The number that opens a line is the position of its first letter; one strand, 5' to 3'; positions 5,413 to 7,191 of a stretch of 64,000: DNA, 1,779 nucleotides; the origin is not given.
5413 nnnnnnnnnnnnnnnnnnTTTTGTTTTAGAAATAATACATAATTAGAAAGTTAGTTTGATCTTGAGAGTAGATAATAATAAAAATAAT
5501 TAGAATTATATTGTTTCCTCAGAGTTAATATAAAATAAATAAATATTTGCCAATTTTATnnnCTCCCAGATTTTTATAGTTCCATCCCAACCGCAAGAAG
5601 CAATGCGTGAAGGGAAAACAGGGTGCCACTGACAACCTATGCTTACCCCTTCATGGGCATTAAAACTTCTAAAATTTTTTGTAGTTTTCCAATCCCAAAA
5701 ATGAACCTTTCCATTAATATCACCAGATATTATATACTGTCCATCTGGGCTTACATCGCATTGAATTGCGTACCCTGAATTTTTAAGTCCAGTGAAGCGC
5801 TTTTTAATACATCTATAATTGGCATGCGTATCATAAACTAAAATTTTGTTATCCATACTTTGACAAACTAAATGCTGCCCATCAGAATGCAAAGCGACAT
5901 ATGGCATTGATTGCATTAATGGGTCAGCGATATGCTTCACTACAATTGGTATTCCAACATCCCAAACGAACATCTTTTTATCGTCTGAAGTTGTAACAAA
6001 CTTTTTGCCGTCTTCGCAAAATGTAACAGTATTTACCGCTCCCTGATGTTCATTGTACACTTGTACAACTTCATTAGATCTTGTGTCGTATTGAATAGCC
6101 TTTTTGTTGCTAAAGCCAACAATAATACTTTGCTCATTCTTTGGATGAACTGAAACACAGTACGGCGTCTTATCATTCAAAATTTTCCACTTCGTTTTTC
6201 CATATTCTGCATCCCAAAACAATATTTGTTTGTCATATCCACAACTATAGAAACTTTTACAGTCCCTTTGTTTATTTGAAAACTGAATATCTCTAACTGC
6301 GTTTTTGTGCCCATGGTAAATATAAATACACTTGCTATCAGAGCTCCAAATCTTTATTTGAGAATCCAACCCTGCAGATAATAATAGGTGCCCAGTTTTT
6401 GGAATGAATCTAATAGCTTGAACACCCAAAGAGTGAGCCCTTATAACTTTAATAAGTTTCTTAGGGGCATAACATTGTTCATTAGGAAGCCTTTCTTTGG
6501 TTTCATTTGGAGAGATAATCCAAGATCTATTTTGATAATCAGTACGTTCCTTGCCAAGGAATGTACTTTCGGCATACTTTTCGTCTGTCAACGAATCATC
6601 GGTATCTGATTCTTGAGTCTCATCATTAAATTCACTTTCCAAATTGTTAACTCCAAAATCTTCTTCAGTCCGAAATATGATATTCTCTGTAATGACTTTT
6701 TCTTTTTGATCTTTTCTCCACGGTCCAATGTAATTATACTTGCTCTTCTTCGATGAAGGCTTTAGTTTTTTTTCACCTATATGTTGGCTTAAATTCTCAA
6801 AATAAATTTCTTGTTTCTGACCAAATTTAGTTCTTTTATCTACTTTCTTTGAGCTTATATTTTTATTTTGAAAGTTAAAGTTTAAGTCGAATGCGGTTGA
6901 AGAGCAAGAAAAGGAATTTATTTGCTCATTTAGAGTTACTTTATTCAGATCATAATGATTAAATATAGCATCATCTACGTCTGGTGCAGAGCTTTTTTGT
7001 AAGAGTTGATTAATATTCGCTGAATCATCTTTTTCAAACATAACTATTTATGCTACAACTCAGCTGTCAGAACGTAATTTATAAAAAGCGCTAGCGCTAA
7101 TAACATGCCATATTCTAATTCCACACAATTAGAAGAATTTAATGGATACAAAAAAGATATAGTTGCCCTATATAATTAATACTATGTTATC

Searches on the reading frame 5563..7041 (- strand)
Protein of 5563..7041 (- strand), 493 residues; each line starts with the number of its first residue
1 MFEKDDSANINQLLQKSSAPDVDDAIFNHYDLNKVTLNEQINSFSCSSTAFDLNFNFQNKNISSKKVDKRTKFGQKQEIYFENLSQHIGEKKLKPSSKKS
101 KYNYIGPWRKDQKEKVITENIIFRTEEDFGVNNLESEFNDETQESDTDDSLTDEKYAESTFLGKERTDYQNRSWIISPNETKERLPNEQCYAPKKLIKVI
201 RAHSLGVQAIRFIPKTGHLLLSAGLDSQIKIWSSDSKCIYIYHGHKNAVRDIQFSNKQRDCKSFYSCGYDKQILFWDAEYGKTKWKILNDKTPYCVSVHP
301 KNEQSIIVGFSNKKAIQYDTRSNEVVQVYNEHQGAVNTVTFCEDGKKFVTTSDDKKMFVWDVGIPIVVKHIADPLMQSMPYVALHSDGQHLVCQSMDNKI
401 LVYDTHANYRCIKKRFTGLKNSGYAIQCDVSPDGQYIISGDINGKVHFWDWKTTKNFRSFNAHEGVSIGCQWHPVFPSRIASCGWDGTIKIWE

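Call 10: find_homologous_proteins(query=window:5563-7041:-, max_evalue=1e-20)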
Query window:5563-7041:- (493 aa): 906 proteins with E <= 1e-20 among 4025 candidates; the best 120 are listed.
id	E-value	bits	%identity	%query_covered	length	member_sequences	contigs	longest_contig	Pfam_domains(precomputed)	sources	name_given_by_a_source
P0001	0.0e+0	1124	98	100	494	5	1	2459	PF25168.2,PF24105.2,PF24805.2,PF25048.2,PF23342.2,PF13570.14,PF23215.1,PF24817.2,PF23393.3,PF23609.2,PF00400.39,PF23414.2,PF25178.1,PF23410.5,PF23775.2,PF25174.2,PF24814.2,PF23381.2,PF25173.2,PF23383.2,PF25171.2,PF12894.14,PF25175.2,PF24796.2,PF24780.2,PF23409.2,PF23761.2,PF25172.2,PF24782.3,PF25391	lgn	-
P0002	3.2e-286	968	85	100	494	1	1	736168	PF25168.2,PF24105.2,PF24805.2,PF25048.2,PF23342.2,PF13570.14,PF23215.1,PF24817.2,PF23798.2,PF23393.3,PF23609.2,PF25460.2,PF00400.39,PF23414.2,PF23410.5,PF23775.2,PF25174.2,PF24814.2,PF23381.2,PF25173.2,PF25171.2,PF12894.14,PF25175.2,PF24796.2,PF24780.2,PF23409.2,PF23761.2,PF25172.2,PF24782.3,PF25391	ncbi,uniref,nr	ncbi:transducin WD-40 repeat family [Cryptosporidium sp. chipmunk genotype I]|uniref:transducin WD-4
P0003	1.2e-266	904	78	100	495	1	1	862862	PF25168.2,PF24105.2,PF24805.2,PF25048.2,PF23342.2,PF24817.2,PF23393.3,PF23609.2,PF00400.39,PF23414.2,PF23410.5,PF23775.2,PF25174.2,PF24814.2,PF23381.2,PF25173.2,PF23383.2,PF25171.2,PF25175.2,PF24796.2,PF24780.2,PF23409.2,PF23761.2,PF25172.2,PF24782.3,PF25391.2,PF08662.18,PF23869.2,PF23419.3,PF24807.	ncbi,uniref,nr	ncbi:transducin WD-40 repeat-containing protein [Cryptosporidium ubiquitum]|uniref:Pre-mRNA-processi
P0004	9.3e-260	881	76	100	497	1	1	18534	PF25168.2,PF24105.2,PF24805.2,PF25048.2,PF23342.2,PF13570.14,PF24817.2,PF23393.3,PF23389.2,PF23609.2,PF00400.39,PF23414.2,PF23410.5,PF23775.2,PF25174.2,PF24814.2,PF23381.2,PF25173.2,PF25171.2,PF12894.14,PF25175.2,PF24796.2,PF21031.3,PF24780.2,PF23409.2,PF23761.2,PF25172.2,PF24782.3,PF25391.2,PF23869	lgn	-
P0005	2.3e-248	843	74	100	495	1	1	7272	PF25168.2,PF23586.3,PF24105.2,PF24805.2,PF25048.2,PF23342.2,PF13570.14,PF24817.2,PF23393.3,PF23609.2,PF00400.39,PF23414.2,PF23775.2,PF25174.2,PF24814.2,PF23381.2,PF25173.2,PF25171.2,PF25175.2,PF24796.2,PF21031.3,PF23409.2,PF23761.2,PF25172.2,PF24782.3,PF25391.2,PF08662.18,PF23869.2,PF23419.3,PF24807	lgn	-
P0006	5.3e-247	839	74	100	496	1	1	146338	PF25168.2,PF24105.2,PF24805.2,PF25048.2,PF23342.2,PF13570.14,PF24817.2,PF23393.3,PF23609.2,PF00400.39,PF23414.2,PF23410.5,PF23775.2,PF25174.2,PF24814.2,PF23381.2,PF25173.2,PF25171.2,PF25175.2,PF24796.2,PF21031.3,PF23409.2,PF23761.2,PF25172.2,PF24782.3,PF25391.2,PF23869.2,PF23419.3,PF24807.2,PF25047.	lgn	-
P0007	2.6e-214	731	64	100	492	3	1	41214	PF25168.2,PF23586.3,PF24105.2,PF24805.2,PF25048.2,PF23342.2,PF13570.14,PF24817.2,PF23393.3,PF23609.2,PF25460.2,PF00400.39,PF23414.2,PF23410.5,PF23775.2,PF25174.2,PF24814.2,PF23381.2,PF25173.2,PF25171.2,PF12894.14,PF25175.2,PF24796.2,PF21031.3,PF24780.2,PF23409.2,PF23761.2,PF25172.2,PF24782.3,PF25391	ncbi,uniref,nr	ncbi:transducin/WD-40 repeat-like protein [Cryptosporidium canis]|uniref:Transducin/WD-40 repeat-lik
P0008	3.4e-192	658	61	93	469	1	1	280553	PF25168.2,PF23586.3,PF24105.2,PF24805.2,PF25048.2,PF23342.2,PF24817.2,PF23798.2,PF23393.3,PF23609.2,PF25460.2,PF00400.39,PF23414.2,PF23410.5,PF23775.2,PF25174.2,PF24814.2,PF23381.2,PF25173.2,PF23383.2,PF25171.2,PF12894.14,PF25175.2,PF24796.2,PF24780.2,PF23409.2,PF23761.2,PF25172.2,PF24782.3,PF25391.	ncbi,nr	ncbi:G-protein beta WD-40 repeat containing protein [Cryptosporidium felis]|nr:G-protein beta WD-40 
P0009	2.6e-183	629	59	93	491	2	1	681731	PF25168.2,PF24105.2,PF24805.2,PF25048.2,PF13570.14,PF24817.2,PF23393.3,PF23609.2,PF00400.39,PF23414.2,PF23410.5,PF23775.2,PF25174.2,PF24814.2,PF23381.2,PF25173.2,PF23383.2,PF25171.2,PF12894.14,PF25175.2,PF24796.2,PF24780.2,PF23409.2,PF23761.2,PF25172.2,PF24782.3,PF25391.2,PF23869.2,PF23419.3,PF24807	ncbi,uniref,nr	ncbi:transducin WD0 repeat family [Cryptosporidium bovis]|uniref:transducin WD0 repeat family n=1 Ta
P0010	1.5e-178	613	55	98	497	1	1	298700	PF25168.2,PF24105.2,PF24805.2,PF25048.2,PF13570.14,PF24817.2,PF23393.3,PF23609.2,PF00400.39,PF23414.2,PF23410.5,PF23775.2,PF25174.2,PF24814.2,PF23381.2,PF25173.2,PF23383.2,PF25171.2,PF12894.14,PF25175.2,PF24796.2,PF23409.2,PF23761.2,PF25172.2,PF24782.3,PF25391.2,PF23869.2,PF23419.3,PF24807.2,PF25047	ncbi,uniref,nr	ncbi:transducin / WD-40 repeat protein family [Cryptosporidium ryanae]|uniref:transducin / WD-40 rep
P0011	1.3e-159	551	50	100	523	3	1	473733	PF25168.2,PF24105.2,PF24805.2,PF25048.2,PF23342.2,PF23215.1,PF24817.2,PF23393.3,PF23609.2,PF20426.5,PF25460.2,PF00400.39,PF23414.2,PF23775.2,PF25174.2,PF24814.2,PF23381.2,PF25173.2,PF23383.2,PF25171.2,PF12894.14,PF25175.2,PF24796.2,PF23409.2,PF23761.2,PF25172.2,PF24782.3,PF25391.2,PF23869.2,PF23419.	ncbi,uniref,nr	ncbi:hypothetical protein cand_032460 [Cryptosporidium andersoni]|uniref:Pre-mRNA-processing factor 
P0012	1.1e-122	429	47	84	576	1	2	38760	PF25168.2,PF24105.2,PF24805.2,PF25048.2,PF23342.2,PF24817.2,PF23798.2,PF23393.3,PF23609.2,PF25460.2,PF00400.39,PF23414.2,PF25178.1,PF23775.2,PF25174.2,PF24814.2,PF23381.2,PF25173.2,PF25171.2,PF12894.14,PF25175.2,PF24796.2,PF23409.2,PF23761.2,PF25172.2,PF24782.3,PF25391.2,PF23869.2,PF23419.3,PF24807.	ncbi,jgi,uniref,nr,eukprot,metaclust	ncbi:unnamed protein product [Vitrella brassicaformis CCMP3155]|uniref:Pre-mRNA-processing factor 17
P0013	1.6e-119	418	42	98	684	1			PF25168.2,PF24105.2,PF24805.2,PF25048.2,PF23342.2,PF24817.2,PF23798.2,PF23393.3,PF23609.2,PF00400.39,PF23414.2,PF25178.1,PF23775.2,PF25174.2,PF24814.2,PF23381.2,PF25173.2,PF25171.2,PF12894.14,PF25175.2,PF24796.2,PF23409.2,PF25172.2,PF24782.3,PF25391.2,PF23869.2,PF23419.3,PF24807.2,PF25047.1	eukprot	eukprot:GEMP01019900.1.p1 GENE.GEMP01019900.1~~GEMP01019900.1.p1 ORF type:complete len:685 (+),score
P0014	6.4e-119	416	46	85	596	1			PF25168.2,PF24105.2,PF24805.2,PF25048.2,PF23342.2,PF13570.14,PF24817.2,PF23798.2,PF23393.3,PF23609.2,PF25460.2,PF00400.39,PF23414.2,PF25178.1,PF23775.2,PF25174.2,PF24814.2,PF23381.2,PF25173.2,PF25171.2,PF12894.14,PF25175.2,PF24796.2,PF24780.2,PF23409.2,PF25172.2,PF24782.3,PF25391.2,PF23869.2,PF23419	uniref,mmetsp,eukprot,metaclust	uniref:Pre-mRNA-processing factor 17 n=1 Tax=Chromera velia CCMP2878 TaxID=1169474 RepID=A0A0G4IFE7_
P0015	2.2e-117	411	50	75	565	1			PF25168.2,PF24105.2,PF24805.2,PF25048.2,PF23342.2,PF24817.2,PF23393.3,PF23609.2,PF25460.2,PF00400.39,PF23414.2,PF23775.2,PF25174.2,PF24814.2,PF23381.2,PF25173.2,PF23383.2,PF25171.2,PF12894.14,PF25175.2,PF24796.2,PF23409.2,PF23761.2,PF25172.2,PF24782.3,PF25391.2,PF08662.18,PF23869.2,PF23419.3,PF24807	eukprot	eukprot:Platyproteum_vivax@DN7159_c0_g1_i1.p2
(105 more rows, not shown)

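Call 43: find_encoding_contigs(protein=P0011, flank=10000, max_places=1)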
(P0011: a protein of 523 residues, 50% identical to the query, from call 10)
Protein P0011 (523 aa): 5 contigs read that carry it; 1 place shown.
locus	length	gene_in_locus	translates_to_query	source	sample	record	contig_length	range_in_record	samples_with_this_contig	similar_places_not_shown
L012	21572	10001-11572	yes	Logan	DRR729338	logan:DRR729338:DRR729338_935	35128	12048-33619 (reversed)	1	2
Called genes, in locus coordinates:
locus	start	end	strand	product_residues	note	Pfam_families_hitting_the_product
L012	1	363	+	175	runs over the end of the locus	PF01585:G-patch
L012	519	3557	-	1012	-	PF12253:CAF1A_dimeriz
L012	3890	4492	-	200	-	PF03134:TB2_DP1_HVA22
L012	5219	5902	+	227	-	-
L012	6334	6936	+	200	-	-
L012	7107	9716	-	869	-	-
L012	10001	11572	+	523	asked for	PF23381:Beta-prop_IFT122_1st, PF23409:Beta-prop_EML, PF24782:WD40_MABP1-WDR62_2nd, PF24796:WDR55, PF24814:WD40_Prp19, PF25173:Beta-prop_WDR3_1st, PF25174:Beta-prop_THOC3, PF25175:Beta-prop_WDR5, +38 more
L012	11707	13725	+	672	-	PF11145:DUF2921, PF12678:zf-rbx1 (weak), PF13639:zf-RING_2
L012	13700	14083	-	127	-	PF10178:PAC3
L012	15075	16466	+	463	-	-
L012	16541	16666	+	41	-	-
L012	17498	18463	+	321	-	PF03381:CDC50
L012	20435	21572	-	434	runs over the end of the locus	-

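Call 56: list_cluster_members(proteins=[window:5563-7041:-, window:7248-9266:+, window:45235-47325:+, window:20434-21144:+])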
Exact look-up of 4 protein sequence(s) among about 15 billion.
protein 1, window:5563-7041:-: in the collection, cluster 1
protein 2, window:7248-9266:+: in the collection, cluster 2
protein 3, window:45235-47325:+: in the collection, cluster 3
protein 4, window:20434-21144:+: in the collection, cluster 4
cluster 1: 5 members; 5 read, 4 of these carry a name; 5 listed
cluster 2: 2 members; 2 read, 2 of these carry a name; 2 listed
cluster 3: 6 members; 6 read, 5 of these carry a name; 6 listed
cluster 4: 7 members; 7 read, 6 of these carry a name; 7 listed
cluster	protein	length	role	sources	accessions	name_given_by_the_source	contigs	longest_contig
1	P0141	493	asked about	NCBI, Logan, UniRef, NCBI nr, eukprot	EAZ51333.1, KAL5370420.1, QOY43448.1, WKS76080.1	transducin / WD-40 repeat protein family [Cryptosporidium parvum Iowa II] | Pre-mRNA-processing factor 17 n=2 Tax=Cryptosporidium parvum TaxID=5807 RepID=A3FQD4_CRYPI | QOY43448.1 hypothetical protein CPATCC_000234 [Cryptosporidium parvum]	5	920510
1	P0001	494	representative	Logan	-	-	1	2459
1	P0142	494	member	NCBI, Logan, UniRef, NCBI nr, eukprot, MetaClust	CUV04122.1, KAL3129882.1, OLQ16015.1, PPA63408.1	unnamed protein product [Cryptosporidium hominis] | Pre-mRNA-processing factor 17 n=1 Tax=Cryptosporidium hominis TaxID=237895 ... | transducin / WD-40 repeat protein family [Cryptosporidium hominis TU502]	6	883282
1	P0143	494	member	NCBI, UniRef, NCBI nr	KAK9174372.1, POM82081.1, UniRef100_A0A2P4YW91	WD domain G-beta repeat family protein [Cryptosporidium meleagridis] | Pre-mRNA-processing factor 17 n=1 Tax=Cryptosporidium meleagridis TaxID=93969 ...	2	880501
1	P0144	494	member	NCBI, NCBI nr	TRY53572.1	Transducin/WD-40 repeat containing protein [Cryptosporidium tyzzeri]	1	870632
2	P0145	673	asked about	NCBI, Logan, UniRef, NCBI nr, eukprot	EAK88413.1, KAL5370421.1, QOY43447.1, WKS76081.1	hypothetical protein [Cryptosporidium parvum Iowa II] | Uncharacterized protein n=2 Tax=Cryptosporidium parvum TaxID=5807 RepID=Q5CSP7_CRYPI | QOY43447.1 hypothetical protein CPATCC_000233 [Cryptosporidium parvum]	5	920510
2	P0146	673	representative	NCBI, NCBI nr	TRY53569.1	Uncharacterized protein CTYZ_00003768 [Cryptosporidium tyzzeri]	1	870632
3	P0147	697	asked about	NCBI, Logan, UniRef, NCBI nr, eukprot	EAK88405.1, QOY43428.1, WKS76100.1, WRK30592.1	coiled coil protein [Cryptosporidium parvum Iowa II] | Predicted coiled coil protein n=2 Tax=Cryptosporidium parvum TaxID=5807 RepID=Q5CSN1_CRYPI | QOY43428.1 hypothetical protein CPATCC_000212 [Cryptosporidium parvum]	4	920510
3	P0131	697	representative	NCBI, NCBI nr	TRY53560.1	Utp14 protein [Cryptosporidium tyzzeri]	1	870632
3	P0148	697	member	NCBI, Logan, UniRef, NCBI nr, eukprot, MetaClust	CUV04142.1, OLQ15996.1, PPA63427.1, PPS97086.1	unnamed protein product [Cryptosporidium hominis] | Utp14 protein n=1 Tax=Cryptosporidium hominis TaxID=237895 RepID=A0A0S4TAD3_CRYHO | hypothetical protein [Cryptosporidium hominis TU502]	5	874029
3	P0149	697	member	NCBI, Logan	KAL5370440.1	putative coiled coil protein [Cryptosporidium parvum]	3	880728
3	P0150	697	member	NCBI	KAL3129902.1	putative coiled coil protein [Cryptosporidium hominis]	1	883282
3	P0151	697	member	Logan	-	-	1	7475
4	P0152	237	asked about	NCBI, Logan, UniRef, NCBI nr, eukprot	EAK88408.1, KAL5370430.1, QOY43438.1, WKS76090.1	Fur1p like uracil phosphoribosyltransferase [Cryptosporidium parvum Iowa II] | uracil phosphoribosyltransferase n=2 Tax=Cryptosporidium parvum TaxID=5807 ... | QOY43438.1 hypothetical protein CPATCC_000223 [Cryptosporidium parvum]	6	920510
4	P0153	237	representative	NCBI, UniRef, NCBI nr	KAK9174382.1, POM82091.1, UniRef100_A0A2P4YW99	hypothetical protein CmeUKMEL1_00660 [Cryptosporidium meleagridis] | uracil phosphoribosyltransferase n=1 Tax=Cryptosporidium meleagridis TaxID=93969 ...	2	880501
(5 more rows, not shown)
